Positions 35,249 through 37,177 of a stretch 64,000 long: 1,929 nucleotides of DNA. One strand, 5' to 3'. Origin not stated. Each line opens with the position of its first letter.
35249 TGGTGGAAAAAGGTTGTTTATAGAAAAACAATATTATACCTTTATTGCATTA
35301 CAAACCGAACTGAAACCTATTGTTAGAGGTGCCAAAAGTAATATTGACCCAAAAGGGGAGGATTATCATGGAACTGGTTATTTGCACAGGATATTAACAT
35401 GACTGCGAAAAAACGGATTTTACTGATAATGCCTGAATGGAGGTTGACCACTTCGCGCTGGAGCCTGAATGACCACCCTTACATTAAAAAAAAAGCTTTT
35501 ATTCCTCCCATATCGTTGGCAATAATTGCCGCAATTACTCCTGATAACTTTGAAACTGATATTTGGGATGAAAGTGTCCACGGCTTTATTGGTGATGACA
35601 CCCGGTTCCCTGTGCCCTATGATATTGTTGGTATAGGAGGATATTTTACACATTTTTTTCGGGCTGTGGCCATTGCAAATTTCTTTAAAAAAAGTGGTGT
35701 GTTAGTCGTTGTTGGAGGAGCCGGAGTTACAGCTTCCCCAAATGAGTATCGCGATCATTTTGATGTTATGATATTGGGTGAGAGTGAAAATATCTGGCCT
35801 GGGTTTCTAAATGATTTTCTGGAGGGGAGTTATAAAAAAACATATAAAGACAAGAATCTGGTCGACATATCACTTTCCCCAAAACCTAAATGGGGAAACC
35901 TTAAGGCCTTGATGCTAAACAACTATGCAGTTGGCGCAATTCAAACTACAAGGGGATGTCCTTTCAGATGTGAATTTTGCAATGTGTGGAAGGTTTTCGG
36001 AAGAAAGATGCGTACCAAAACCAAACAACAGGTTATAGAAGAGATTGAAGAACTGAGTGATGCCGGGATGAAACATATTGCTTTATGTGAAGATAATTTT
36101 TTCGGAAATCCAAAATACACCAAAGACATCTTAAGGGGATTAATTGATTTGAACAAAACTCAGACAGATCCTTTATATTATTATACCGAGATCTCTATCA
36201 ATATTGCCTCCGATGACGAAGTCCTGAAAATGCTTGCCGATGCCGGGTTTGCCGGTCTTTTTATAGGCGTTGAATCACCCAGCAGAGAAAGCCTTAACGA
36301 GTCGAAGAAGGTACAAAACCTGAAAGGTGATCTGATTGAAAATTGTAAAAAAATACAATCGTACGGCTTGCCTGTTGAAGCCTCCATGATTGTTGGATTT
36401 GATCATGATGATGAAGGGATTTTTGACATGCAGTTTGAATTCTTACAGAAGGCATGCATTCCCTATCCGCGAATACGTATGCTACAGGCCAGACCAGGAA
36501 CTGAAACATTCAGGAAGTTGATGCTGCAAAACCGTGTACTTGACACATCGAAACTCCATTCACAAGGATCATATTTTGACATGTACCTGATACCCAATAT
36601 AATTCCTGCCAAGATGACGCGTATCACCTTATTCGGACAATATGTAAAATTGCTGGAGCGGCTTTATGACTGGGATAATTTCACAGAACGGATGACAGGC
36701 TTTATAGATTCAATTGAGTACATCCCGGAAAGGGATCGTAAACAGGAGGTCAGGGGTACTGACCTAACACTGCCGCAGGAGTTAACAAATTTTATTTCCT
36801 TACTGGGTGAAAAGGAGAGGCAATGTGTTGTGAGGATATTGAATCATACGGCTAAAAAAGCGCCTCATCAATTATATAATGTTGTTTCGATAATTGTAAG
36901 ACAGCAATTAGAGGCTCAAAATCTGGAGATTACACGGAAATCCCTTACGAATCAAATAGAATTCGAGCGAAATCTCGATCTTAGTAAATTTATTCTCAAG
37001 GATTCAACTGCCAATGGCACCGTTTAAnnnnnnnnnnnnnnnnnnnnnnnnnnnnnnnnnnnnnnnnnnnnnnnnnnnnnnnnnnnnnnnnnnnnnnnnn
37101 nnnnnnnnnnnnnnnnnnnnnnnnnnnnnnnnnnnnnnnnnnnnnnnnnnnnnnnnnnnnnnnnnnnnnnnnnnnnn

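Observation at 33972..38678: AT-richer tailoring island beside the assembly line: tandemly duplicated B12-radical-SAM enzymes (HpnP-like) plus a TylF-like O-methyltransferase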

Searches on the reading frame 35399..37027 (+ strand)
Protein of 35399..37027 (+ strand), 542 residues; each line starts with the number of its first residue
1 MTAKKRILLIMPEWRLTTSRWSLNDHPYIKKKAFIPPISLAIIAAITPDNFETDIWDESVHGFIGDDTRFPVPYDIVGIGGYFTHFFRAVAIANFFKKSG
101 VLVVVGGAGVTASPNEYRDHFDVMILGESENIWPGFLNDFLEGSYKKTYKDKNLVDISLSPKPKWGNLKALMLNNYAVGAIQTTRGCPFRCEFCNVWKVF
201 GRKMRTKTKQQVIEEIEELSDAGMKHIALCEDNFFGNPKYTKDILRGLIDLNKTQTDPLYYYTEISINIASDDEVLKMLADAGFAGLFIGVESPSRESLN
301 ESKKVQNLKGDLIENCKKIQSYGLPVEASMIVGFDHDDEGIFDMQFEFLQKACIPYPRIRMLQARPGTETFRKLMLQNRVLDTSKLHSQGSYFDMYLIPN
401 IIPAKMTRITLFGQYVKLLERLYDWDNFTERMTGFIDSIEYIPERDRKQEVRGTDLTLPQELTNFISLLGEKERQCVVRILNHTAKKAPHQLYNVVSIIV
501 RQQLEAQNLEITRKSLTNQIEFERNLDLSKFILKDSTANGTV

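Call 5: search_protein_families(library=pfam, proteins=[window:35399-37027:+])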
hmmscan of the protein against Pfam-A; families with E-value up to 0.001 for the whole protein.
window:35399-37027:+ (542 aa): 4 families
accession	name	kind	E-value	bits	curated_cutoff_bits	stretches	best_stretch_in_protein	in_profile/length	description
PF04055.27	Radical_SAM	-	1e-19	71.8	29.5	1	181-339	1-157/166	Radical SAM superfamily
PF02310.24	B12-binding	-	1.3e-05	25.5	32.1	1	35-132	12-116/121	B12 binding domain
PF13282.11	DUF4070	-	1.6e-05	25.4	22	1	371-500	4-126/144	Domain of unknown function (DUF4070)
PF19864.5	Radical_SAM_N2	-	0.00067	19.6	29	0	101-154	87-139/151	Radical SAM proteins, N-terminal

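Call 6: search_protein_families(library=ncbifam, proteins=[window:35399-37027:+])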
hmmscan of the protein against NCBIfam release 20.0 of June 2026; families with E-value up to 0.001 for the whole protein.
window:35399-37027:+ (542 aa): 27 families (the best 25 are shown)
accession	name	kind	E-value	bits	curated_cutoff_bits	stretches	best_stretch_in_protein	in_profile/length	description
TIGR04013.1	B12_SAM_MJ_1487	hypoth_equivalog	4e-20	72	251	1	96-353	66-334/382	TIGR04013 family B12-binding domain/radical SAM domain-containing protein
TIGR04014.1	B12_SAM_MJ_0865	equivalog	7.5e-20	71.1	360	1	180-391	162-375/434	methyl-coenzyme M reductase glutamine C-methyltransferase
TIGR04479.1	bcpD_PhpK_rSAM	subfamily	1.1e-18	66.9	600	1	180-351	243-408/504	PhpK family radical SAM P-methyltransferase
TIGR04072.2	rSAM_ladder_B12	equivalog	4.3e-18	65.2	360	1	92-431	89-424/443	lipid biosynthesis B12-binding/radical SAM protein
NF050148.1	rSAM_ApyD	equivalog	2.5e-17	62.5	750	1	75-373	76-392/645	RiPP biosynthesis radical SAM protein ApyD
TIGR04367.1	HpnR_B12_rSAM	equivalog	1.1e-16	60.5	650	1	179-374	187-373/490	hopanoid C-3 methylase HpnR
NF040542.1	rSAM_RCCLKC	equivalog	9.8e-16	57.9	450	1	167-309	169-308/423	arsinothricin biosynthesis radical SAM protein ArsL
TIGR02026.1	BchE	equivalog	3.8e-15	55.7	481.35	1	176-412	192-417/497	magnesium-protoporphyrin IX monomethyl ester anaerobic oxidative cyclase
NF045585.1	rSAM_slr0320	equivalog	4.1e-15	55.3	775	1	173-336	231-391/511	photosystem II high light acclimation radical SAM protein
TIGR03471.1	HpnJ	equivalog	7.6e-15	54.7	577.6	1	180-386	199-398/472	hopanoid biosynthesis associated radical SAM protein HpnJ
NF033712.0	B12_rSAM_KedN5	subfamily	5.9e-13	47.9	700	1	175-303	192-321/624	KedN5 family methylcobalamin-dependent radical SAM C-methyltransferase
NF038361.1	rSAM_Sden_1168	equivalog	2.8e-11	42.7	575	1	180-377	284-476/560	Sden_1168 family B12-binding radical SAM P-methyltransferase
NF040546.1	rSAM_CUAEP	equivalog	3.2e-11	42.6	500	1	176-331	169-320/468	CUAEP/CCAEP-tail radical SAM (seleno)protein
TIGR04295.1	B12_rSAM_oligo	hypoth_equivalog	5.8e-11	41.7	400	1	180-309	202-319/422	TIGR04295 family B12-binding domain-containing radical SAM protein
TIGR04428.1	B12_rSAM_trp_MT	equivalog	4.9e-10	38.4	500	1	177-306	215-346/558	tryptophan 2-C-methyltransferase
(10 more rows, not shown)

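Call 11: find_homologous_proteins(query=window:35399-37027:+)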
Query window:35399-37027:+ (542 aa): 777 proteins with E <= 0.001 among 8000 candidates; the best 120 are listed.
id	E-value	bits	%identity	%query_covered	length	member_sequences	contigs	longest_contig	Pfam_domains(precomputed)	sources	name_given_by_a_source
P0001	0.0e+0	1129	90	100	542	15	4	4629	PF04055.28,PF02310.25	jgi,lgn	jgi:radical SAM superfamily enzyme YgiQ (UPF0313 family)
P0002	0.0e+0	1044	85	96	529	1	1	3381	PF04055.28,PF02310.25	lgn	-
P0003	3.0e-262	889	70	100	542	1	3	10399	PF04055.28,PF19864.6,PF02310.25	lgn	-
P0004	3.9e-251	852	67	99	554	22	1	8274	PF04055.28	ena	-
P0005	3.2e-234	796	68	93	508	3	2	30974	PF04055.28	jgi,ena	-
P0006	1.5e-213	728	59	98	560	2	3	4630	PF04055.28,PF02310.25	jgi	jgi:radical SAM superfamily enzyme YgiQ (UPF0313 family)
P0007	1.5e-210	718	59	97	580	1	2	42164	PF04055.28,PF02310.25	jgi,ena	jgi:radical SAM superfamily enzyme YgiQ (UPF0313 family)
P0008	1.9e-210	718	58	99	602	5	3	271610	PF04055.28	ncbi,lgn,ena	-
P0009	3.8e-210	717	57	98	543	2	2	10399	PF04055.28,PF02310.25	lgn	-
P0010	5.2e-209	713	58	99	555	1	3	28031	PF04055.28,PF02310.25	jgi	jgi:radical SAM superfamily enzyme YgiQ (UPF0313 family)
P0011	9.6e-209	712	57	99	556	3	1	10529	PF04055.28,PF19864.6,PF02310.25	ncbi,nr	ncbi:MAG: B12-binding domain-containing radical SAM protein [Acidobacteriota bacterium]|nr:B12-bindi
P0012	3.9e-208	710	57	100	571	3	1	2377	PF04055.28,PF02310.25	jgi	jgi:radical SAM superfamily enzyme YgiQ (UPF0313 family)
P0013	1.1e-205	702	57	97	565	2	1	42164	PF04055.28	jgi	jgi:radical SAM superfamily enzyme YgiQ (UPF0313 family)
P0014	2.3e-204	698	57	99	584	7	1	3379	PF04055.28,PF02310.25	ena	-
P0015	2.5e-204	698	58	96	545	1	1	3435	PF04055.28,PF02310.25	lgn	-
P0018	6.5e-202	690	57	97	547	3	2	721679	PF04055.28,PF02310.25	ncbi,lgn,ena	-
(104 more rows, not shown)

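Call 14: find_encoding_contigs(protein=P0003, flank=10000, max_places=4)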
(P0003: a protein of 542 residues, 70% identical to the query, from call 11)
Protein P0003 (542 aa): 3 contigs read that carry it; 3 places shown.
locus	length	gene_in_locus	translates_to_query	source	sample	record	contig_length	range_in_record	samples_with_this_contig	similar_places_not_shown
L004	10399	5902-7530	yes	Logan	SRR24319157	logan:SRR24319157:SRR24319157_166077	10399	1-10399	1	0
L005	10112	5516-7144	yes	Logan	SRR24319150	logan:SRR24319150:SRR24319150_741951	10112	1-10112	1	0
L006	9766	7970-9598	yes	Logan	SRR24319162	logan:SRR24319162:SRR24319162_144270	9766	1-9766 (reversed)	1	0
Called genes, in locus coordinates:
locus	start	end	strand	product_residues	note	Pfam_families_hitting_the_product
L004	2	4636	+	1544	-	?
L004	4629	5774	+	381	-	PF08240:ADH_N, PF00107:ADH_zinc_N, PF13602:ADH_zinc_N_2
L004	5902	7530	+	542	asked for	PF02310:B12-binding (weak), PF19864:Radical_SAM_N2 (weak), PF04055:Radical_SAM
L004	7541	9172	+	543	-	PF02310:B12-binding (faint), PF04055:Radical_SAM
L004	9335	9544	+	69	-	-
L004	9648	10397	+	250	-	?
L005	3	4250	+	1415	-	?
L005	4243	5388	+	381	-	PF08240:ADH_N, PF00107:ADH_zinc_N, PF13602:ADH_zinc_N_2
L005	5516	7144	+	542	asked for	PF02310:B12-binding (weak), PF19864:Radical_SAM_N2 (weak), PF04055:Radical_SAM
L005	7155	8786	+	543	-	PF02310:B12-binding (faint), PF04055:Radical_SAM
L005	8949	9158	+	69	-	-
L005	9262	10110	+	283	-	?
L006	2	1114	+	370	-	?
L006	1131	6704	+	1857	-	PF00109:ketoacyl-synt, PF02801:Ketoacyl-synt_C, PF16197:KAsynt_C_assoc, PF22621:CurL-like_PKS_C, PF00698:Acyl_transf_1, PF21394:Beta-ketacyl_N, PF08659:KR, PF14765:PS-DH, +4 more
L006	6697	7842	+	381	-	PF08240:ADH_N, PF00107:ADH_zinc_N, PF13602:ADH_zinc_N_2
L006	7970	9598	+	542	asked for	PF02310:B12-binding (weak), PF19864:Radical_SAM_N2 (weak), PF04055:Radical_SAM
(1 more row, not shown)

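Call 15: find_encoding_contigs(protein=P0007, flank=10000, max_places=2)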
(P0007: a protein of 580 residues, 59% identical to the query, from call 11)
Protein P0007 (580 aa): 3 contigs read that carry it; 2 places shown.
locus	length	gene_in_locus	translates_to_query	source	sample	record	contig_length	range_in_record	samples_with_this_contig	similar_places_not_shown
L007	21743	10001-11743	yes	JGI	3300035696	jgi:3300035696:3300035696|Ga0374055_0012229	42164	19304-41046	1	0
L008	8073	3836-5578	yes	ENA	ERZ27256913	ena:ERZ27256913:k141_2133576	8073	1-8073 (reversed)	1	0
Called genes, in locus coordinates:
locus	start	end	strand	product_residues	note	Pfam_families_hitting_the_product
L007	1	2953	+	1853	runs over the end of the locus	PF00109:ketoacyl-synt, PF02801:Ketoacyl-synt_C, PF16197:KAsynt_C_assoc, PF22336:RhiE-like_linker, PF22621:CurL-like_PKS_C, PF00698:Acyl_transf_1, PF21394:Beta-ketacyl_N, PF00106:adh_short, +5 more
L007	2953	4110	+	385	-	PF08240:ADH_N, PF00107:ADH_zinc_N, PF13602:ADH_zinc_N_2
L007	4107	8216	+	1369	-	PF00668:Condensation, PF00501:AMP-binding, PF13193:AMP-binding_C, PF00550:PP-binding, PF00975:Thioesterase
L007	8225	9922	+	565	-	PF04055:Radical_SAM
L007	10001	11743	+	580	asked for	PF02310:B12-binding (faint), PF04055:Radical_SAM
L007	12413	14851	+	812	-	PF12704:MacB_PCD, PF02687:FtsX, PF12704:MacB_PCD, PF02687:FtsX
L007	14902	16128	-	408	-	PF13414:TPR_11 (weak), PF13432:TPR_16 (weak), PF14559:TPR_19 (weak), PF13432:TPR_16 (weak), PF23914:TPR_CcmH_CycH, PF24575:TPR_Slam (weak), PF14559:TPR_19, PF13432:TPR_16, +19 more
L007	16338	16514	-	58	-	-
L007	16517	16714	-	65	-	-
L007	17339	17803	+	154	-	-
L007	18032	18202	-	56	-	-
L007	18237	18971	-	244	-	PF04555:XhoI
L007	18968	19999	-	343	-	PF01555:N6_N4_Mtase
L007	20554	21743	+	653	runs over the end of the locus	PF13432:TPR_16, PF14559:TPR_19 (weak), PF13432:TPR_16, PF14559:TPR_19 (weak), PF13414:TPR_11, PF13432:TPR_16, PF14559:TPR_19 (weak), PF13432:TPR_16, +17 more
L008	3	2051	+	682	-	?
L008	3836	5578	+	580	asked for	PF02310:B12-binding (faint), PF04055:Radical_SAM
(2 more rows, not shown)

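Call 16: find_encoding_contigs(protein=P0008, flank=10000, max_places=2)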
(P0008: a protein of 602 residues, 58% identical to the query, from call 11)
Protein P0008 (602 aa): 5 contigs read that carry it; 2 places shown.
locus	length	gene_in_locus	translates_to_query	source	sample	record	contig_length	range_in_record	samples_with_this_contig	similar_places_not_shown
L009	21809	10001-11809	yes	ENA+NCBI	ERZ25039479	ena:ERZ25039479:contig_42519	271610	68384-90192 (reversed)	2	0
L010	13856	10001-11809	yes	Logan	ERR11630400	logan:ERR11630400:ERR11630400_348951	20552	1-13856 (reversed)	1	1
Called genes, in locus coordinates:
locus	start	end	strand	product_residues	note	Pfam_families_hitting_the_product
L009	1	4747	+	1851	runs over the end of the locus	PF00109:ketoacyl-synt, PF02801:Ketoacyl-synt_C, PF16197:KAsynt_C_assoc, PF22336:RhiE-like_linker, PF22621:CurL-like_PKS_C, PF00698:Acyl_transf_1, PF21394:Beta-ketacyl_N, PF00106:adh_short, +4 more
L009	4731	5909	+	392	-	PF08240:ADH_N, PF00107:ADH_zinc_N, PF13602:ADH_zinc_N_2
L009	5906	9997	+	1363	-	PF00668:Condensation, PF00501:AMP-binding, PF13193:AMP-binding_C, PF00550:PP-binding, PF00975:Thioesterase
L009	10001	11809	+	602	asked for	PF04055:Radical_SAM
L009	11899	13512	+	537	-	PF08100:Dimerisation, PF00891:Methyltransf_2, PF08242:Methyltransf_12 (weak), PF13847:Methyltransf_31 (faint), PF08327:AHSA1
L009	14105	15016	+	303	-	PF01261:AP_endonuc_2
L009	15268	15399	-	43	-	-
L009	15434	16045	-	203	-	-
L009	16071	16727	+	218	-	PF01263:Aldose_epim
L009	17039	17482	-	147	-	-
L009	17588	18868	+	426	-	PF02321:OEP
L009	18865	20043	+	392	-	PF25973:BSH_CzcB, PF25885:HH_EMRA (weak), PF25954:Beta-barrel_RND_2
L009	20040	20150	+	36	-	-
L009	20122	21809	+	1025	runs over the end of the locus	PF00873:ACR_tran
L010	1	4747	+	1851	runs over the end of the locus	PF00109:ketoacyl-synt, PF02801:Ketoacyl-synt_C, PF16197:KAsynt_C_assoc, PF22336:RhiE-like_linker, PF22621:CurL-like_PKS_C, PF00698:Acyl_transf_1, PF21394:Beta-ketacyl_N, PF00106:adh_short, +4 more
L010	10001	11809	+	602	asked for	PF04055:Radical_SAM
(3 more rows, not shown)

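Call 17: find_encoding_contigs(protein=P0018, flank=10000, max_places=2)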
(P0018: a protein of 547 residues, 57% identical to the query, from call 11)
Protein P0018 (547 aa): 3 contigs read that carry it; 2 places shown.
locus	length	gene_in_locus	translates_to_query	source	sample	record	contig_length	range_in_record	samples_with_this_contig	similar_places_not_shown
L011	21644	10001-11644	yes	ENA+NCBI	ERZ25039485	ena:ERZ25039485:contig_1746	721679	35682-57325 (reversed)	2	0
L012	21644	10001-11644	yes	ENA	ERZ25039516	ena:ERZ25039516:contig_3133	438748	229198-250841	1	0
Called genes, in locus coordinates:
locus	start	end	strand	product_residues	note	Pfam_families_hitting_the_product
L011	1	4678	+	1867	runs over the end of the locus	PF00109:ketoacyl-synt, PF02801:Ketoacyl-synt_C, PF16197:KAsynt_C_assoc, PF22336:RhiE-like_linker, PF22621:CurL-like_PKS_C, PF00698:Acyl_transf_1, PF21394:Beta-ketacyl_N, PF08659:KR, +3 more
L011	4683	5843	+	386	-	PF08240:ADH_N, PF00107:ADH_zinc_N, PF13602:ADH_zinc_N_2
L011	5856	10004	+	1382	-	PF00668:Condensation, PF00501:AMP-binding, PF13193:AMP-binding_C, PF00550:PP-binding, PF00975:Thioesterase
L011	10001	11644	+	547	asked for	PF02310:B12-binding (weak), PF04055:Radical_SAM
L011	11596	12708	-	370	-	PF08100:Dimerisation, PF00891:Methyltransf_2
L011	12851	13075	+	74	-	PF20059:DUF6458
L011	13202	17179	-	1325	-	-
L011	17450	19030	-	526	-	PF00999:Na_H_Exchanger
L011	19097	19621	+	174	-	PF13462:Thioredoxin_4, PF01323:DSBA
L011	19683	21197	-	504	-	-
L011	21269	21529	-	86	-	PF01541:GIY-YIG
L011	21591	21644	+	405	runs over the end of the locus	-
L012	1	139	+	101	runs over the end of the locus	PF02801:Ketoacyl-synt_C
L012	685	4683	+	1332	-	PF00698:Acyl_transf_1, PF21394:Beta-ketacyl_N, PF08659:KR, PF00106:adh_short (weak), PF14765:PS-DH, PF00550:PP-binding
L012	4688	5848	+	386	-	PF08240:ADH_N, PF00107:ADH_zinc_N, PF13602:ADH_zinc_N_2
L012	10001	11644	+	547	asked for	PF02310:B12-binding (weak), PF04055:Radical_SAM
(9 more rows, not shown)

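Call 19: search_solved_structures(query=window:35399-37027:+, max_evalue=0.01, show_alignments=2)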
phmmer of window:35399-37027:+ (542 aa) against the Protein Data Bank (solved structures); distinct sequences matched with E-value up to 0.01: 4.
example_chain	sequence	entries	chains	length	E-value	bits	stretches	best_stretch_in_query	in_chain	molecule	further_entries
9ccb_A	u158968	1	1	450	8.1e-16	60.7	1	180-370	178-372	Radical SAM core domain-containing protein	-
6fd2_B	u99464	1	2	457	1.1e-06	30.6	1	178-370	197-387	Putative apramycin biosynthetic oxidoreductase 4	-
7kdx_A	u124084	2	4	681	0.00013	23.7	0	181-248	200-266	Methyltransferase TokK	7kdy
6wte_A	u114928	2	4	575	0.0019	19.9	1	177-299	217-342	B12-binding domain-containing protein | Tryptophan-C2-methyltransferase containing B12-binding domain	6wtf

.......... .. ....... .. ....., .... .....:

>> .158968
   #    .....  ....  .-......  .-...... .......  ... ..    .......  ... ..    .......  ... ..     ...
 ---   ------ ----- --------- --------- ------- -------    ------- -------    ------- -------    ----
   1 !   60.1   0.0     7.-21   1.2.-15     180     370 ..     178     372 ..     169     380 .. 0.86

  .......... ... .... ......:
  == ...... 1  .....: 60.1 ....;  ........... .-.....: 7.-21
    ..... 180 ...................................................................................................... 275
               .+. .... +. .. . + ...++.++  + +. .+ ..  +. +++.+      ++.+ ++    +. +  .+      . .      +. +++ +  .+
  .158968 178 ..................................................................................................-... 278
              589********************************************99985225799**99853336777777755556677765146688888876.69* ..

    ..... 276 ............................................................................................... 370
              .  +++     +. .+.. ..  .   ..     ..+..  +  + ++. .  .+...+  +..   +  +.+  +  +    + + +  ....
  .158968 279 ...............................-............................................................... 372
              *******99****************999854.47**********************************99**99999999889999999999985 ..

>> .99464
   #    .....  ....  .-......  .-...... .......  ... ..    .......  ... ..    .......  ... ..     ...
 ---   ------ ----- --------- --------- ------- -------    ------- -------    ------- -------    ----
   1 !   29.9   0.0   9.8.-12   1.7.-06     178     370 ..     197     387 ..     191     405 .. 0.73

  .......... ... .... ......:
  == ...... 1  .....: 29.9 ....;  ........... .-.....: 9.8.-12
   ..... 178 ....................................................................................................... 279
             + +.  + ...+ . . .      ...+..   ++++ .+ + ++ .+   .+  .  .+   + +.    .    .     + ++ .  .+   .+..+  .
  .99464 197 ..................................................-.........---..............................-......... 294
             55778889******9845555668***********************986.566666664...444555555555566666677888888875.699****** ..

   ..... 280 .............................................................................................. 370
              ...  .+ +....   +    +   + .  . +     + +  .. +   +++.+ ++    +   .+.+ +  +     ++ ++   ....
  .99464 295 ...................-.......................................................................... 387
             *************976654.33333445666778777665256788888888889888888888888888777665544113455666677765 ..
